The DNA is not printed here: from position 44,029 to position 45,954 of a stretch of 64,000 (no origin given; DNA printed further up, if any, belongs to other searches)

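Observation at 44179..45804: Zinc-finger / trunk(vWA) / beta-sandwich protein with Sec23/24-like motifs but an intact MIDAS and no helical/gelsolin domains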

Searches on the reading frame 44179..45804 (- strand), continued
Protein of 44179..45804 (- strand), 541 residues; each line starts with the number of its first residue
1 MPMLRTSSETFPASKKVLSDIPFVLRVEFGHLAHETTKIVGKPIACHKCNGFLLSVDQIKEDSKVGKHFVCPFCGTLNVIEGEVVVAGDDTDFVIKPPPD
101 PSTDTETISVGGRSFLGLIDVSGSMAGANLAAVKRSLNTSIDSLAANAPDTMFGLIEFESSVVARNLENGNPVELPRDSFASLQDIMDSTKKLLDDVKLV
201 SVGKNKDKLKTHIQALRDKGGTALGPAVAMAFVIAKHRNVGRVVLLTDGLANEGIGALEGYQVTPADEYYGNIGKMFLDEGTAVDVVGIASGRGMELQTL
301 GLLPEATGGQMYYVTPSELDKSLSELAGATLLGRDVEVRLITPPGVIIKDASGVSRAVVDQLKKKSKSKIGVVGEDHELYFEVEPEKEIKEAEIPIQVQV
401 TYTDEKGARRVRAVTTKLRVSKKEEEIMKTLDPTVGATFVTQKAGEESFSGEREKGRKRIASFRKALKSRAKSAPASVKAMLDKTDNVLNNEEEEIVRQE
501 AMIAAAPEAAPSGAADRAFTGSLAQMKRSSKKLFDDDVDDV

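Call 38: find_encoding_contigs(protein=P0125, flank=8000, max_places=2)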
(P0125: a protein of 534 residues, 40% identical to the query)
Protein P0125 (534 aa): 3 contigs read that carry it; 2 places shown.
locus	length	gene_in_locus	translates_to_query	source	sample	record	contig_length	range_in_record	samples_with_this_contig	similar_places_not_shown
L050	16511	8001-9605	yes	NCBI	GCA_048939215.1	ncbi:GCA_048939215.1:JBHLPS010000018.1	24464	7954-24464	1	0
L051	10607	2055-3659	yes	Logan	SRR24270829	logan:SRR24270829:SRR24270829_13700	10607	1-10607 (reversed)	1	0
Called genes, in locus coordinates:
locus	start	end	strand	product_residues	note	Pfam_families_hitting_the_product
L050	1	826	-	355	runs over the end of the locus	PF08240:ADH_N, PF16912:Glu_dehyd_C, PF00107:ADH_zinc_N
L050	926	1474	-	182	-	PF01596:Methyltransf_3, PF01135:PCMT (weak), PF02475:TRM5-TYW2_MTfase (faint), PF12847:Methyltransf_18 (faint), PF13847:Methyltransf_31, PF08241:Methyltransf_11 (weak), PF13578:Methyltransf_24, PF13649:Methyltransf_25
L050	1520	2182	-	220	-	PF13237:Fer4_10 (weak), PF14697:Fer4_21, PF12838:Fer4_7 (weak), PF00037:Fer4 (weak)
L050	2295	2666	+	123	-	PF00190:Cupin_1 (weak), PF02311:AraC_binding (weak), PF07883:Cupin_2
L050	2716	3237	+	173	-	-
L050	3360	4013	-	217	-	PF00578:AhpC-TSA, PF08534:Redoxin, PF10417:1-cysPrx_C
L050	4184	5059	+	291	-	-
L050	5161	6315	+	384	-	PF01513:NAD_kinase, PF00781:DAGK_cat (weak), PF20143:NAD_kinase_C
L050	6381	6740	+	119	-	PF08899:DUF1844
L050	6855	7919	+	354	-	PF00465:Fe-ADH, PF13685:Fe-ADH_2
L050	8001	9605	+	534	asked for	PF00092:VWA (weak), PF04811:Sec23_trunk, PF13519:VWA_2 (faint), PF08033:Sec23_BS (weak)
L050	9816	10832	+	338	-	PF01384:PHO4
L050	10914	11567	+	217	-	PF01865:PhoU_div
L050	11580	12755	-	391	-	PF02771:Acyl-CoA_dh_N, PF02770:Acyl-CoA_dh_M, PF00441:Acyl-CoA_dh_1, PF08028:Acyl-CoA_dh_2, PF22924:ACOX_C_alpha1 (weak)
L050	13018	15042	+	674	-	PF03169:OPT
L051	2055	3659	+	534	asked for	PF00092:VWA (weak), PF04811:Sec23_trunk, PF13519:VWA_2 (faint), PF08033:Sec23_BS (weak)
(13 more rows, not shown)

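Call 39: find_encoding_contigs(protein=P0132, flank=8000, max_places=2)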
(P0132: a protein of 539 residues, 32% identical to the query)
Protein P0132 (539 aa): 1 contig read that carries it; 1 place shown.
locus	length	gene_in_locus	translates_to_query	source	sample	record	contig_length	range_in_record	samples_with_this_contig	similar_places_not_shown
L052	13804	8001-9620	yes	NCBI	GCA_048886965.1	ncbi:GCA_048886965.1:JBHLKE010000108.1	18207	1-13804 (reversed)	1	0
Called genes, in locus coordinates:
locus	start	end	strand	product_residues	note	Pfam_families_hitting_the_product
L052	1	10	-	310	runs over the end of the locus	PF00070:Pyr_redox (faint), PF00890:FAD_binding_2 (faint), PF01134:GIDA (faint), PF07992:Pyr_redox_2, PF13738:Pyr_redox_3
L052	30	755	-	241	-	PF02585:PIG-L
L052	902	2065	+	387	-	PF00285:Citrate_synt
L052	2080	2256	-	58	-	-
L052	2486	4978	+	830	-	PF02384:N6_Mtase, PF01170:UPF0020 (weak), PF07669:Eco57I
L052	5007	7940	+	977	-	PF02384:N6_Mtase, PF07669:Eco57I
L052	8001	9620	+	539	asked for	PF00092:VWA (faint), PF04811:Sec23_trunk (faint), PF08033:Sec23_BS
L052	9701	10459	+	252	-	PF02596:DUF169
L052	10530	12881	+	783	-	-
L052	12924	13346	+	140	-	-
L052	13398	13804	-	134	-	PF01208:URO-D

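Call 40: predict_structure(alignment_id=A1)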
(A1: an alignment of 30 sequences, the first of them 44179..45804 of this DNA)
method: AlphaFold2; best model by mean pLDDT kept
length: 541 residues; sequences in the alignment: 30
mean_pLDDT: 88.9   pTM: 0.89
mean pLDDT of the five models: 88.9, 88.3, 88.1, 87.8, 87.5
residues with pLDDT >= 90: 347; 70-90: 157; 50-70: 29; < 50: 8
segments of 3 or more residues with pLDDT < 50: 103-105, 537-541
pLDDT, mean of each block of 10 residues (from residue 1): 91 92 95 85 90 88 91 92 70 83 53 85 88 91 89 93 89 93 94 91 91 87 93 93 89 79 83 95 93 82 94 90 81 93 95 95 96 93 96 95 90 94 93 96 95 94 93 87 94 93 75 84 94 65 33
secondary structure, 60 per line:
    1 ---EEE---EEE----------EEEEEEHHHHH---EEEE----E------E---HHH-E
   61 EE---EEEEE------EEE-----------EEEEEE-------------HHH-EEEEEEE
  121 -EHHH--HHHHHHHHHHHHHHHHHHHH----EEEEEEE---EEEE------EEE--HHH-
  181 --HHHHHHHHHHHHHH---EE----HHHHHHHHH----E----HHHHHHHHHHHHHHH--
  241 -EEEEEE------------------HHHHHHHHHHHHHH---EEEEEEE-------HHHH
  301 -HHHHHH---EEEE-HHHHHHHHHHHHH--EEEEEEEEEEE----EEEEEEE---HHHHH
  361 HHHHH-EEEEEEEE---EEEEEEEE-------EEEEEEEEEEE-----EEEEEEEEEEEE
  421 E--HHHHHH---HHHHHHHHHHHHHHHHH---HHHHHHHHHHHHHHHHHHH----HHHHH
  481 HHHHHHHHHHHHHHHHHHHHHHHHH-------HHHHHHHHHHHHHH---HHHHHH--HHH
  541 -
elements in order: E4-6 E10-12 E23-28 H29-33 E37-40 E60-62 E66-70 E77-79 E91-96 E114-120 H128-147 E152-158 E162-165 E172-174 H183-196 H206-214 H224-238 E242-247 H266-279 E283-289 H297-300 H302-307 E311-314 H316-328 E331-341 E346-352 H356-365 E367-374 E378-385 E393-403 E409-421 H424-429 H433-449 H453-471 H476-505 H513-526 H530-535

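Call 41: find_encoding_contigs(protein=P0130, flank=8000, max_places=1)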
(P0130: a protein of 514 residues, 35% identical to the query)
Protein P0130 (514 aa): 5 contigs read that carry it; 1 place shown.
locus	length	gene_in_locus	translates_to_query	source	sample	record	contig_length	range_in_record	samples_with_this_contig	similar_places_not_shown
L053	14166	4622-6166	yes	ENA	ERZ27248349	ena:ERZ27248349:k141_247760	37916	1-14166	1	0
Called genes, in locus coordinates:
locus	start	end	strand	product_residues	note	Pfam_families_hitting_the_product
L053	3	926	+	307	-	?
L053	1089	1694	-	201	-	-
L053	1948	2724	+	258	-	PF00132:Hexapep (weak), PF14602:Hexapep_2 (weak)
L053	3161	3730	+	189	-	-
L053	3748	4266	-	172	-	PF25087:GMPPB_C (faint), PF21711:DCTN5, PF25084:LbH_EIF2B (weak), PF00132:Hexapep, PF14602:Hexapep_2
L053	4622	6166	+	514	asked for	PF00092:VWA (weak), PF04811:Sec23_trunk, PF13519:VWA_2 (faint), PF08033:Sec23_BS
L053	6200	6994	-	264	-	PF00378:ECH_1, PF16113:ECH_2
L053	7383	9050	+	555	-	PF05048:NosD, PF13229:Beta_helix, PF05048:NosD, PF13229:Beta_helix, PF05048:NosD, PF13229:Beta_helix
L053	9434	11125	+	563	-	PF02776:TPP_enzyme_N, PF00205:TPP_enzyme_M, PF02775:TPP_enzyme_C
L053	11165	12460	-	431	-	PF02589:LUD_dom, PF13183:Fer4_8, PF12838:Fer4_7 (faint)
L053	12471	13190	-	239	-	PF02754:CCG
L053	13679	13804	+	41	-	-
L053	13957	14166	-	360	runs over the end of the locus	PF02746:MR_MLE_N, PF13378:MR_MLE_C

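Call 42: find_encoding_contigs(protein=P0122, flank=8000, max_places=1)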
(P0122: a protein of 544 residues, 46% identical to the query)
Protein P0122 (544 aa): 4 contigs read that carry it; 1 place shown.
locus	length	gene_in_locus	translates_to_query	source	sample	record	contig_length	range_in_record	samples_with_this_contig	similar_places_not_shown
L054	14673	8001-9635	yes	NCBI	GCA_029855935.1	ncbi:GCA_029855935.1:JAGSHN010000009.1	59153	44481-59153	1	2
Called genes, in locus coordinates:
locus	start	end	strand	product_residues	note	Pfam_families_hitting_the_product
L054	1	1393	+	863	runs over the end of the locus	PF00403:HMA, PF00122:E1-E2_ATPase, PF00702:Hydrolase, PF04945:YHS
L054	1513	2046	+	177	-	PF04191:PEMT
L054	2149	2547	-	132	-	PF02579:Nitro_FeMo-Co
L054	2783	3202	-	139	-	PF00210:Ferritin, PF02915:Rubrerythrin, PF12902:Ferritin-like (faint)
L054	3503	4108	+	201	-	-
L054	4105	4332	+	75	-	-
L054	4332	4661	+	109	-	-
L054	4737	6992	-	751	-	-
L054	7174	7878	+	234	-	-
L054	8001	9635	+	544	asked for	PF00092:VWA (weak), PF04811:Sec23_trunk (weak), PF13519:VWA_2 (faint), PF08033:Sec23_BS (weak)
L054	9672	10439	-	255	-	PF00535:Glycos_transf_2, PF13641:Glyco_tranf_2_3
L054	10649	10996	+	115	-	PF03683:UPF0175 (weak)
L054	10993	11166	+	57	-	PF11848:DUF3368 (weak)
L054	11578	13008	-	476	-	PF00432:Prenyltrans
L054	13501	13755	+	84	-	PF04014:MazE_antitoxin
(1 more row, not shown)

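Call 45: fold_search(model_id=the predicted structure, library=pdb)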
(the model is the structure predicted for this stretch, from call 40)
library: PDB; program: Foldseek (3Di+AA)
matches with E <= 10: 1070; with E <= 0.001: 225
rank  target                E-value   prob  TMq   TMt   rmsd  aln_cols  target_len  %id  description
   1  1m2v_A                4.9e-30  1.00  0.74  0.58   5.0       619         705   14  Crystal Structure of the yeast Sec23/24 heterodimer (released 2002-09-20)
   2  5vng_B                5.8e-30  1.00  0.67  0.51   7.3       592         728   16  Crystal structure of Sec23a/Sec24a/Sec22 complexed with a C-terminal II sorting motif (released 2017-07-05)
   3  3eh1                  8.1e-30  1.00  0.72  0.55   5.7       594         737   17  Crystal structure of the human COPII-coat protein Sec24b (released 2008-10-21)
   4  2nut_B                1.5e-29  1.00  0.70  0.53   5.8       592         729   17  Crystal Structure of the human Sec23a/24a heterodimer, complexed with the SNARE protein Sec22b (released 2007-05-22)
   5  3egd_B                2.2e-29  1.00  0.66  0.50   7.5       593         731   16  Crystal structure of the mammalian COPII-coat protein Sec23a/24a complexed with the SNARE protein Sec22 and bound to t (released 2008-10-21)
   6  5vni_B                4.5e-29  1.00  0.71  0.55   5.8       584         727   17  Crystal structure of Sec23a/Sec24a/Sec22 complexed with a C-terminal FA sorting motif (released 2017-07-05)
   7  2nup_B                2.5e-28  1.00  0.66  0.50   7.5       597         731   16  Crystal Structure of the human Sec23a/24a heterodimer, complexed with the SNARE protein Sec22b (released 2007-05-22)
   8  4bzi_E                2.7e-28  1.00  0.73  0.55   5.4       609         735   17  The structure of the COPII coat assembled on membranes (released 2013-09-18)
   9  1m2v_B                2.7e-28  1.00  0.73  0.54   5.4       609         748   17  Crystal Structure of the yeast Sec23/24 heterodimer (released 2002-09-20)
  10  3egx_B                2.7e-28  1.00  0.66  0.50   7.5       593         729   17  Crystal structure of the mammalian COPII-coat protein Sec23a/24a complexed with the SNARE protein Sec22b and bound to  (released 2008-10-21)
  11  1pcx_A                4.0e-28  1.00  0.73  0.55   5.5       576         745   17  Crystal structure of the COPII coat subunit, Sec24, complexed with a peptide from the SNARE protein Bet1 (released 2003-08-19)
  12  1pd0_A                4.5e-28  1.00  0.73  0.55   5.4       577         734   17  Crystal structure of the COPII coat subunit, Sec24, complexed with a peptide from the SNARE protein Sed5 (yeast syntax (released 2003-08-19)
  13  1pd1_A                5.1e-28  1.00  0.73  0.55   5.5       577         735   17  Crystal structure of the COPII coat subunit, Sec24, complexed with a peptide containing the DxE cargo sorting signal o (released 2003-08-19)
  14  9ya0_GF               1.3e-27  1.00  0.76  0.54   5.4       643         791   14  Cryo-EM structure of pre-conoid ring 2 (PCR P2 ring)from Toxoplasma gondii (released 2025-11-19)
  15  6zga_B                1.8e-27  1.00  0.73  0.52   6.2       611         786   16  COPII on membranes, inner coat (released 2021-02-17)
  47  4fx5                  4.4e-17  1.00  0.48  0.59   7.5       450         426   16  von Willebrand factor type A from Catenulispora acidiphila (released 2012-07-18)
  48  8s05_A                2.3e-15  1.00  0.47  0.63   7.0       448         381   14  ArnAB complex an archaeal ortholog of the Sec23/24 core motif (released 2025-10-29)
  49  8s05_B                5.7e-15  1.00  0.46  0.62   6.9       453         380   14  ArnAB complex an archaeal ortholog of the Sec23/24 core motif (released 2025-10-29)
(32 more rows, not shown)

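Call 59: search_solved_structures(query=A2, max_evalue=0.001)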
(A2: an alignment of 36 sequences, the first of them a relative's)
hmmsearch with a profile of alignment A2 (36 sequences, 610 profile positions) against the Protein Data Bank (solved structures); distinct sequences matched with E-value up to 0.001: 24.
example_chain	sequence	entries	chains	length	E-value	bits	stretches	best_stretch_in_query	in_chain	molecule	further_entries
9uve_B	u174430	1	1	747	1.6e-17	66.4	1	192-521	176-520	Protein transport protein Sec24A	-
3egd_B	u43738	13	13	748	1.7e-17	66.4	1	192-521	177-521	Protein transport protein Sec24A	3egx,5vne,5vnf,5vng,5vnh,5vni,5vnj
9ozj_C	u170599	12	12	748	1.7e-17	66.4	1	192-521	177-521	Protein transport protein Sec24A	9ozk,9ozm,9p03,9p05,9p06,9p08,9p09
8hr0_B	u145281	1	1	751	1.7e-17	66.4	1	192-521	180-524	Protein transport protein Sec24A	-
2nup_B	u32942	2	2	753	1.7e-17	66.4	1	193-521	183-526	Protein transport protein Sec24A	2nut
6gni_E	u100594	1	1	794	2.2e-14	56.1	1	265-525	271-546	Protein transport protein SEC24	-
1pcx_A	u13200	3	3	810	2.4e-14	56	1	265-525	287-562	Protein transport protein Sec24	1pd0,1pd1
1m2v_B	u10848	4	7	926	3.6e-14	55.4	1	265-525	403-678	protein transport protein SEC24 | SEC24P | SEC24 isoform 1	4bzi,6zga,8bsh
4bzi_F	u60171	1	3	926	5.3e-14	54.8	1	280-525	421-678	SEC24P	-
3eh1_A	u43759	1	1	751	2e-12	49.6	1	212-520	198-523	Protein transport protein Sec24B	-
9ya0_GB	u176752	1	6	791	4.6e-07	31.9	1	324-480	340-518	Protein transport protein SEC23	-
6gni_A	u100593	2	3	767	4.8e-07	31.9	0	39-121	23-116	Protein transport protein SEC23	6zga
1m2o_A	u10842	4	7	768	4.8e-07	31.9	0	39-121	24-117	protein transport protein SEC23 | SEC23P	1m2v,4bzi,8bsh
2qtv_A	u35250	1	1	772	4.9e-07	31.8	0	39-121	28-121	Protein transport protein SEC23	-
3eg9_A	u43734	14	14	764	1.1e-06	30.7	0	60-100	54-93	Protein transport protein Sec23A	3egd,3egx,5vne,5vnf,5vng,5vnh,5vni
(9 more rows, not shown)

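Call 63: list_cluster_members(proteins=[P0162, P0167, P0171, P0172, P0176, P0182, P0194, P0200, P0230, P0245])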
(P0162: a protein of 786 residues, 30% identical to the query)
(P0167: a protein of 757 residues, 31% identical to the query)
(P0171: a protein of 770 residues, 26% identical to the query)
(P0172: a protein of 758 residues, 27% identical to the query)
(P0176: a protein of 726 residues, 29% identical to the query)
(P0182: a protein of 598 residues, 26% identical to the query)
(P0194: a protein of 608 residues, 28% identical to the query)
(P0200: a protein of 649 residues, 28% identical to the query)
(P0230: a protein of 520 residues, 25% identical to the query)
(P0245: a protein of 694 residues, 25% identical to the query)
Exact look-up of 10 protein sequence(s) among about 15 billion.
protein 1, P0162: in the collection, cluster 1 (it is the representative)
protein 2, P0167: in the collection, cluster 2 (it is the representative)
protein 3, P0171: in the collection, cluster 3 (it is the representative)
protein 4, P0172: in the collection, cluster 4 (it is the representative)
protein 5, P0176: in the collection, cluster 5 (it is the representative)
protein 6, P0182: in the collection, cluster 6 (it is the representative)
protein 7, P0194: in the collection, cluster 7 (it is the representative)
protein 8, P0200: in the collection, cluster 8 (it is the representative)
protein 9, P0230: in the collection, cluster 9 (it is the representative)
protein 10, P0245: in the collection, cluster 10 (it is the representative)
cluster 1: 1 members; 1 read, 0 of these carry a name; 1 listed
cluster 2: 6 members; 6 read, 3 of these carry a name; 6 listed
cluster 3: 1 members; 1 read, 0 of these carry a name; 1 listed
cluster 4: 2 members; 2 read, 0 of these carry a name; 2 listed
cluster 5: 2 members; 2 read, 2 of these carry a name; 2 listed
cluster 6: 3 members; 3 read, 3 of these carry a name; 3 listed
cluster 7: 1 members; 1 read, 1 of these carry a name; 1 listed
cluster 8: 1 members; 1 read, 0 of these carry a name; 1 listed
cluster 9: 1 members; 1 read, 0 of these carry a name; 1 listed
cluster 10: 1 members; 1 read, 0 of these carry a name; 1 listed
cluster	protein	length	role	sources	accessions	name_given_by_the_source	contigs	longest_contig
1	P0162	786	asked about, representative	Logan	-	-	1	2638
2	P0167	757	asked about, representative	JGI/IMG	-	hypothetical protein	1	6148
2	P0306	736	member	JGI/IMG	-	hypothetical protein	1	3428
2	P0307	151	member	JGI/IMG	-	hypothetical protein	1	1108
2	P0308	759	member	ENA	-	-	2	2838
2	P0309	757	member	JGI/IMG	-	-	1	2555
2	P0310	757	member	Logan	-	-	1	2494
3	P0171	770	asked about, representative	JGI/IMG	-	-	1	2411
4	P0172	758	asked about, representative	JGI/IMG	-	-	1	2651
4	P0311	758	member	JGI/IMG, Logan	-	-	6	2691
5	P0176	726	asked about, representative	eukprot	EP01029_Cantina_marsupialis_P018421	TRINITY_DN4228_c1_g2_i2.p1 TRINITY_DN4228_c1_g2~~TRINITY_DN4228_c1_g2_i2.p1 ORF ...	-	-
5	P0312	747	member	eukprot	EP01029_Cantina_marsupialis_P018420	TRINITY_DN4228_c1_g2_i1.p1 TRINITY_DN4228_c1_g2~~TRINITY_DN4228_c1_g2_i1.p1 ORF ...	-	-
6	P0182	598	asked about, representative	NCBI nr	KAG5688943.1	hypothetical protein BaRGS_031342 [Batillaria attramentaria]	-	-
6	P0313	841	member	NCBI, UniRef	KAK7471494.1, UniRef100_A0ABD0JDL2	hypothetical protein BaRGS_00035833 [Batillaria attramentaria] | VWFA domain-containing protein n=1 Tax=Batillaria attramentaria TaxID=370345 ...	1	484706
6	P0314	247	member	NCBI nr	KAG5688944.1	hypothetical protein BaRGS_031343 [Batillaria attramentaria]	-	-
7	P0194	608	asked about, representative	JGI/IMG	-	hypothetical protein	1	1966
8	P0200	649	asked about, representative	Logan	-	-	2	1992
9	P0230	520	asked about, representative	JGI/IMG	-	-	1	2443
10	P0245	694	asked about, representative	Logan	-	-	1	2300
